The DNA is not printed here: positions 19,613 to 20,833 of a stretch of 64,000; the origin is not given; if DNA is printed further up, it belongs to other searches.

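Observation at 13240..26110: About 12.9-kb integrase-less, AT-rich defence-type island wedged between gcvP and the HDAC gene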

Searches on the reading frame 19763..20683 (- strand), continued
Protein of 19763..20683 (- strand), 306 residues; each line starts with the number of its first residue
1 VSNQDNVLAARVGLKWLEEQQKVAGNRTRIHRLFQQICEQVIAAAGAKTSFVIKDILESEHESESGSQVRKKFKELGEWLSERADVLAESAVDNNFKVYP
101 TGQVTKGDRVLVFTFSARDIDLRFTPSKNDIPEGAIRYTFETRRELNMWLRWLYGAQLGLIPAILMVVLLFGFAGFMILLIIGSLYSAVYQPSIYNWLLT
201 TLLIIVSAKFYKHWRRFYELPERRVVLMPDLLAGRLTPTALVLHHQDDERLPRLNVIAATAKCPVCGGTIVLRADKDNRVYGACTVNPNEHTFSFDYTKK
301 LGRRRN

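Call 123: search_protein_families(library=pfam, max_evalue=0.05, proteins=[L103:6323-7303:+, L104:6842-7774:+, L103:5348-6220:-, L104:6211-6786:-])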
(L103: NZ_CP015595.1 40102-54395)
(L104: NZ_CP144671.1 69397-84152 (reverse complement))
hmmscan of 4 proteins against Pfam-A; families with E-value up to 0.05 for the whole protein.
L103:6323-7303:+ (326 aa): 1 family
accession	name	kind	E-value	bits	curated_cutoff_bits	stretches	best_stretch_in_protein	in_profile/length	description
PF25164.1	CoiA_N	-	0.012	15.5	26.3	1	278-293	18-33/50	Competence protein CoiA, N-terminal domain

L104:6842-7774:+ (310 aa): 0 families

L103:5348-6220:- (290 aa): 3 families
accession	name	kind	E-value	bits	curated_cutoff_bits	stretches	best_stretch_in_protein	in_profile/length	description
PF25164.1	CoiA_N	-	1e-07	31.8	26.3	1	26-59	17-49/50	Competence protein CoiA, N-terminal domain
PF25165.1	DUF7828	-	6.3e-05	23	25.7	1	1-53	2-55/87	Domain of unknown function (DUF7828)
PF25169.1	DUF7830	-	0.00017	21.8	27.5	1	27-61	35-69/72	Domain of unknown function (DUF7830)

L104:6211-6786:- (191 aa): 3 families
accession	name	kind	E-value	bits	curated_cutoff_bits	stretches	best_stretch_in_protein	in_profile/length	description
PF25164.1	CoiA_N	-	5.8e-08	32.6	26.3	1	31-69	8-45/50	Competence protein CoiA, N-terminal domain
PF25169.1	DUF7830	-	0.00021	21.5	27.5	1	34-79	27-69/72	Domain of unknown function (DUF7830)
PF06054.18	CoiA_nuc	-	0.00086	19.9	20.3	1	99-181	5-85/158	Competence protein CoiA, nuclease-like domain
